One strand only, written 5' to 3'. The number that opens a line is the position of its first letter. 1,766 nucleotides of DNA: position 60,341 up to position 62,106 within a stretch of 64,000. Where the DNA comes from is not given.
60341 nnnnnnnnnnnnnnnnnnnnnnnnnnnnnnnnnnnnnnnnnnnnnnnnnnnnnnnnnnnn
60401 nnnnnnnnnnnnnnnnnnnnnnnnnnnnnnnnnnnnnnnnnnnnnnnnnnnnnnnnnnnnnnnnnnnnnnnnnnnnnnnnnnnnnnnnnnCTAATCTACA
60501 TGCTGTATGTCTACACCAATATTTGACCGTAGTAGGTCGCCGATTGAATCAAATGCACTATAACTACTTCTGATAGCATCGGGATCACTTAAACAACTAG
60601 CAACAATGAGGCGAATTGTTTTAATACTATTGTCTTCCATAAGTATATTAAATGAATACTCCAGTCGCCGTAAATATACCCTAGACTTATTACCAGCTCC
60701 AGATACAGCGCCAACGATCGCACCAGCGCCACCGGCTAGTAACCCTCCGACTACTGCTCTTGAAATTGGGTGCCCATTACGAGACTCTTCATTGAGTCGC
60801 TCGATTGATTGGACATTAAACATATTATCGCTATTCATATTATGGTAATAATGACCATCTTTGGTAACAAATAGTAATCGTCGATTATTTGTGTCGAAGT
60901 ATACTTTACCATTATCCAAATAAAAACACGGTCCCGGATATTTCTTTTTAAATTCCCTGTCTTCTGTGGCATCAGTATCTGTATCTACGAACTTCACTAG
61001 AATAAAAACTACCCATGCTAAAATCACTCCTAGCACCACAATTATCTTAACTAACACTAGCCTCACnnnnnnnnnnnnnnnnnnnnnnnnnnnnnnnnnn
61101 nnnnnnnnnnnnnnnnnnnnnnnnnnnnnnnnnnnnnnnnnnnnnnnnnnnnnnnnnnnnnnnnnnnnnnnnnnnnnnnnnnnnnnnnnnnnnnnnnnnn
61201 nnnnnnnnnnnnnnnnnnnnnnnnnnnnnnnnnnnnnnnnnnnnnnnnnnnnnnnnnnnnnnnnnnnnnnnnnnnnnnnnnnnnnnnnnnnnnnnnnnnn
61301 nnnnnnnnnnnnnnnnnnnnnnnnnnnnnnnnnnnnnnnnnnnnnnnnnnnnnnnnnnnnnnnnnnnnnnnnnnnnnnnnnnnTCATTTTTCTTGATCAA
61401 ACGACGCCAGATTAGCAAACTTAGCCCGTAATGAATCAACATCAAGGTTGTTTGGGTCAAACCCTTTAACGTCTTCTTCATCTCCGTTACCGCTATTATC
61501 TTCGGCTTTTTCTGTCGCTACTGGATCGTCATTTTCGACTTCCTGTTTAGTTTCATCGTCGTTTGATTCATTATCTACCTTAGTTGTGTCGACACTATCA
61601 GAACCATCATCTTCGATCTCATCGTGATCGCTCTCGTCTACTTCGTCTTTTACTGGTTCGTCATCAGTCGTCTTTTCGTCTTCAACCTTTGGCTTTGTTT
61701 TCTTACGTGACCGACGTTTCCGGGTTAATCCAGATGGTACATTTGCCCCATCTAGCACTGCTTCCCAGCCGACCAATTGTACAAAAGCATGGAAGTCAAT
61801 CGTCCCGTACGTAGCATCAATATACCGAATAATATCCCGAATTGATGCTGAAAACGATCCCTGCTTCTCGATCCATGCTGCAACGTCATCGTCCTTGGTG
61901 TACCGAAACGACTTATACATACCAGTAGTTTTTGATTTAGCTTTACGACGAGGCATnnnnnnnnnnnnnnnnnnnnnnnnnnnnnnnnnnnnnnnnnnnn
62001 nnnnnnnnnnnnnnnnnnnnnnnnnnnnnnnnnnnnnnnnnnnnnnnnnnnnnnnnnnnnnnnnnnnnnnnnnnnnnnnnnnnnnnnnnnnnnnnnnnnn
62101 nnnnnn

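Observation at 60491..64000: Plasmid-type ParMRC-like partition cassette plus divergent RepA_N initiator: phage-plasmid lifestyle?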

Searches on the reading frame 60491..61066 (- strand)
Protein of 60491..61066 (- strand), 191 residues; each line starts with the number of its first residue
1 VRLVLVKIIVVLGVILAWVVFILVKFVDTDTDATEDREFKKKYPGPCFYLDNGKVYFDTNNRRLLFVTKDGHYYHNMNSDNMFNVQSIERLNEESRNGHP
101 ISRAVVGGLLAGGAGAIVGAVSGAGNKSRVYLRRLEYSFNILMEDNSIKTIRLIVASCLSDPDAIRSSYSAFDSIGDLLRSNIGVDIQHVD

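Call 3: search_protein_families(library=pfam, proteins=[window:60491-61066:-], max_evalue=1)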
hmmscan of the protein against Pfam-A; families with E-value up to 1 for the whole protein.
window:60491-61066:- (191 aa): 3 families
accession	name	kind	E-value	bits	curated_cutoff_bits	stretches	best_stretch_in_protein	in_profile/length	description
PF20721.2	C19orf12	-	0.11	12.7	30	1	103-153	52-102/163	C19orf12-like protein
PF15078.11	DUF4545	-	0.12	11.7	27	1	54-86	281-313/465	Domain of unknown function (DUF4545)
PF06305.16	LapA_dom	-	0.21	11.9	28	0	6-24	23-41/64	Lipopolysaccharide assembly protein A domain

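Call 4: search_protein_families(library=ncbifam, proteins=[window:60491-61066:-], max_evalue=1)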
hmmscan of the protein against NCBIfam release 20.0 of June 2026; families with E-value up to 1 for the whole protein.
window:60491-61066:- (191 aa): 0 families

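Call 104: search_protein_families(library=phrogs, proteins=[window:60491-61066:-], max_evalue=0.001)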
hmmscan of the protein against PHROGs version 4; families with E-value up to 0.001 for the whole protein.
window:60491-61066:- (191 aa): 4 families
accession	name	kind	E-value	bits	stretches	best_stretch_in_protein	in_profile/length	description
phrog_888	-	unknown function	1.9e-11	45.2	1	55-181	90-218/271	-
phrog_17658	-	unknown function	1.9e-06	28.9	1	72-153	53-134/176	-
phrog_20110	-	unknown function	0.00015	22.6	1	99-129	103-133/186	-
phrog_12025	-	unknown function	0.00046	21.2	1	90-129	52-91/193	-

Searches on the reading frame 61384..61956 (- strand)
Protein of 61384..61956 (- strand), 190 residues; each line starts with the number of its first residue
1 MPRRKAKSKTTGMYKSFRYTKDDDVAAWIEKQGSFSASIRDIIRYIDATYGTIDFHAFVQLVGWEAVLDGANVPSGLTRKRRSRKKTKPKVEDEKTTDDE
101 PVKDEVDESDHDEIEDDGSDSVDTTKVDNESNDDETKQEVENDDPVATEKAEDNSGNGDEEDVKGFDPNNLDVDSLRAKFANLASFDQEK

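Call 3: search_protein_families(library=pfam, proteins=[window:61384-61956:-], max_evalue=1)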
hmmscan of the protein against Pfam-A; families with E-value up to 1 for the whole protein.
window:61384-61956:- (190 aa): 4 families
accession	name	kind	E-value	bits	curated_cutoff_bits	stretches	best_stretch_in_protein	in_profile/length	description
PF04546.19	Sigma70_ner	-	0.059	13.7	29.7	1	36-124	19-71/210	Sigma-70, non-essential region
PF03666.18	NPR3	-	0.08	12.2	27.5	1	77-147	43-111/456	Nitrogen Permease regulator of amino acid transport activity 3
PF23976.1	DUF7302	-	0.14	13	24.9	1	63-98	27-60/61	Family of unknown function (DUF7302)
PF22251.1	PFF1_TM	-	0.35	10.8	32.3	1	80-158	134-219/300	Vacuolar membrane protease, transmembrane domain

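Call 4: search_protein_families(library=ncbifam, proteins=[window:61384-61956:-], max_evalue=1)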
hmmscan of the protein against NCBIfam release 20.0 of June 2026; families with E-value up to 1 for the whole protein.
window:61384-61956:- (190 aa): 0 families

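Call 21: find_homologous_proteins(query=window:61384-61956:-)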
Query window:61384-61956:- (190 aa): 17 proteins with E <= 0.001 among 90 candidates.
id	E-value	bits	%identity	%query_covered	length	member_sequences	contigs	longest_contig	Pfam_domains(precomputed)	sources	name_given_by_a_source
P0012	1.2e-111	389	96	100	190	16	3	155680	-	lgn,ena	-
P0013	8.4e-111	386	97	100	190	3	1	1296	-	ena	-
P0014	1.5e-103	362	89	100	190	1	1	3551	-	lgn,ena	-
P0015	1.6e-102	359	92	100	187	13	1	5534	-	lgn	-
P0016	2.9e-102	358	92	100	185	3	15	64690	-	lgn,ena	-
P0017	1.3e-101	356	91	100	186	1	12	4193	-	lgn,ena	-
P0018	1.8e-101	356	89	100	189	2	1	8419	-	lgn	-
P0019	5.2e-99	348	90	100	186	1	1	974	-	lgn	-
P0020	1.9e-98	346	88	100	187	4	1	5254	-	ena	-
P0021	2.3e-97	342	88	100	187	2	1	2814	-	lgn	-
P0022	3.7e-97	342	88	97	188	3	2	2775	-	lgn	-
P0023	5.1e-97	341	88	100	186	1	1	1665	-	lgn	-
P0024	1.1e-85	304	81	100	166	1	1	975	-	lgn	-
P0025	3.6e-82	293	79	100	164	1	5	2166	-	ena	-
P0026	5.8e-81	289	79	100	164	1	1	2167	-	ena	-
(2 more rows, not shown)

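Call 23: find_encoding_contigs(protein=P0012, flank=10000, max_places=6)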
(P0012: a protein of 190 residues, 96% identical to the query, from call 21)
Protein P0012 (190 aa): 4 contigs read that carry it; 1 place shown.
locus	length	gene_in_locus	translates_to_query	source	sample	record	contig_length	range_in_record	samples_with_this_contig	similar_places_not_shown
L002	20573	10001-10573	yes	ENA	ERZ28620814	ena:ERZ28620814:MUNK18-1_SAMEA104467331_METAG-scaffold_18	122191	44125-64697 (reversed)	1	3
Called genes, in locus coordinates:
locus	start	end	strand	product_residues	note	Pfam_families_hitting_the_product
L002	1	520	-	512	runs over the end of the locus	-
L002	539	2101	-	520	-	-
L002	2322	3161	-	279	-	PF14528:LAGLIDADG_3 (faint)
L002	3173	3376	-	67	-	-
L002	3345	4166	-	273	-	PF27269:YonG_N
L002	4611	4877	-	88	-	PF00216:Bac_DNA_binding, PF18175:HU-CCDC81_bac_2 (weak)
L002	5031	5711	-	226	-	-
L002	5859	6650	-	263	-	-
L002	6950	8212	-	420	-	PF06970:RepA_N, PF07261:DnaB_2 (weak)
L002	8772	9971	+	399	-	-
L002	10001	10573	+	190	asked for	-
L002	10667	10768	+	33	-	-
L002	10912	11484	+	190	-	PF27000:PH_gly_zipper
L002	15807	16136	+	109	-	PF26096:DUF8033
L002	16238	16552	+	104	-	-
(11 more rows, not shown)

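Call 60: predict_structure(alignment_id=A6)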
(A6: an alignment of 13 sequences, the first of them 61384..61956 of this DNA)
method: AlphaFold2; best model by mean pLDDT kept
length: 190 residues; sequences in the alignment: 13
mean_pLDDT: 45.7   pTM: 0.17
mean pLDDT of the five models: 45.7, 45.0, 40.8, 40.0, 38.0
residues with pLDDT >= 90: 0; 70-90: 0; 50-70: 43; < 50: 147
segments of 3 or more residues with pLDDT < 50: 10-38, 53-58, 60-85, 89-136, 138-160, 184-190
pLDDT, mean of each block of 10 residues (from residue 1): 51 42 47 47 54 48 41 40 47 39 42 43 44 45 42 43 52 56 47
secondary structure, 60 per line:
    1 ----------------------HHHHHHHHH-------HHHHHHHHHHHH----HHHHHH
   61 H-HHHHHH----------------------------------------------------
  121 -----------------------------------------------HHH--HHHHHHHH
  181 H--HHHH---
elements in order: H23-31 H39-50 H55-61 H63-68 H173-181 H184-187

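Call 104: search_protein_families(library=phrogs, proteins=[window:61384-61956:-], max_evalue=0.001)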
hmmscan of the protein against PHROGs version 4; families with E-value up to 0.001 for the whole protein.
window:61384-61956:- (190 aa): 0 families

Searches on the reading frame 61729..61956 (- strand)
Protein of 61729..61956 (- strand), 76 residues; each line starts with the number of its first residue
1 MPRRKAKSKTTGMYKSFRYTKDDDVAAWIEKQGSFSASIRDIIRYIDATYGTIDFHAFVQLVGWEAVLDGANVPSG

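Call 48: search_solved_structures(query=A5, max_evalue=10, show_alignments=2)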
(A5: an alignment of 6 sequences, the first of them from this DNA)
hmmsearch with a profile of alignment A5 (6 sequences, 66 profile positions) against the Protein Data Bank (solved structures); distinct sequences matched with E-value up to 10: 2.
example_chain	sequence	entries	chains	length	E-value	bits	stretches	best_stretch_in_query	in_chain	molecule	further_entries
2et6_A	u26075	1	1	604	0.16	14.9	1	27-50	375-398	(3R)-hydroxyacyl-CoA dehydrogenase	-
2fuj_A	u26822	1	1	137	0.3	14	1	7-40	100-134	conserved hypothetical protein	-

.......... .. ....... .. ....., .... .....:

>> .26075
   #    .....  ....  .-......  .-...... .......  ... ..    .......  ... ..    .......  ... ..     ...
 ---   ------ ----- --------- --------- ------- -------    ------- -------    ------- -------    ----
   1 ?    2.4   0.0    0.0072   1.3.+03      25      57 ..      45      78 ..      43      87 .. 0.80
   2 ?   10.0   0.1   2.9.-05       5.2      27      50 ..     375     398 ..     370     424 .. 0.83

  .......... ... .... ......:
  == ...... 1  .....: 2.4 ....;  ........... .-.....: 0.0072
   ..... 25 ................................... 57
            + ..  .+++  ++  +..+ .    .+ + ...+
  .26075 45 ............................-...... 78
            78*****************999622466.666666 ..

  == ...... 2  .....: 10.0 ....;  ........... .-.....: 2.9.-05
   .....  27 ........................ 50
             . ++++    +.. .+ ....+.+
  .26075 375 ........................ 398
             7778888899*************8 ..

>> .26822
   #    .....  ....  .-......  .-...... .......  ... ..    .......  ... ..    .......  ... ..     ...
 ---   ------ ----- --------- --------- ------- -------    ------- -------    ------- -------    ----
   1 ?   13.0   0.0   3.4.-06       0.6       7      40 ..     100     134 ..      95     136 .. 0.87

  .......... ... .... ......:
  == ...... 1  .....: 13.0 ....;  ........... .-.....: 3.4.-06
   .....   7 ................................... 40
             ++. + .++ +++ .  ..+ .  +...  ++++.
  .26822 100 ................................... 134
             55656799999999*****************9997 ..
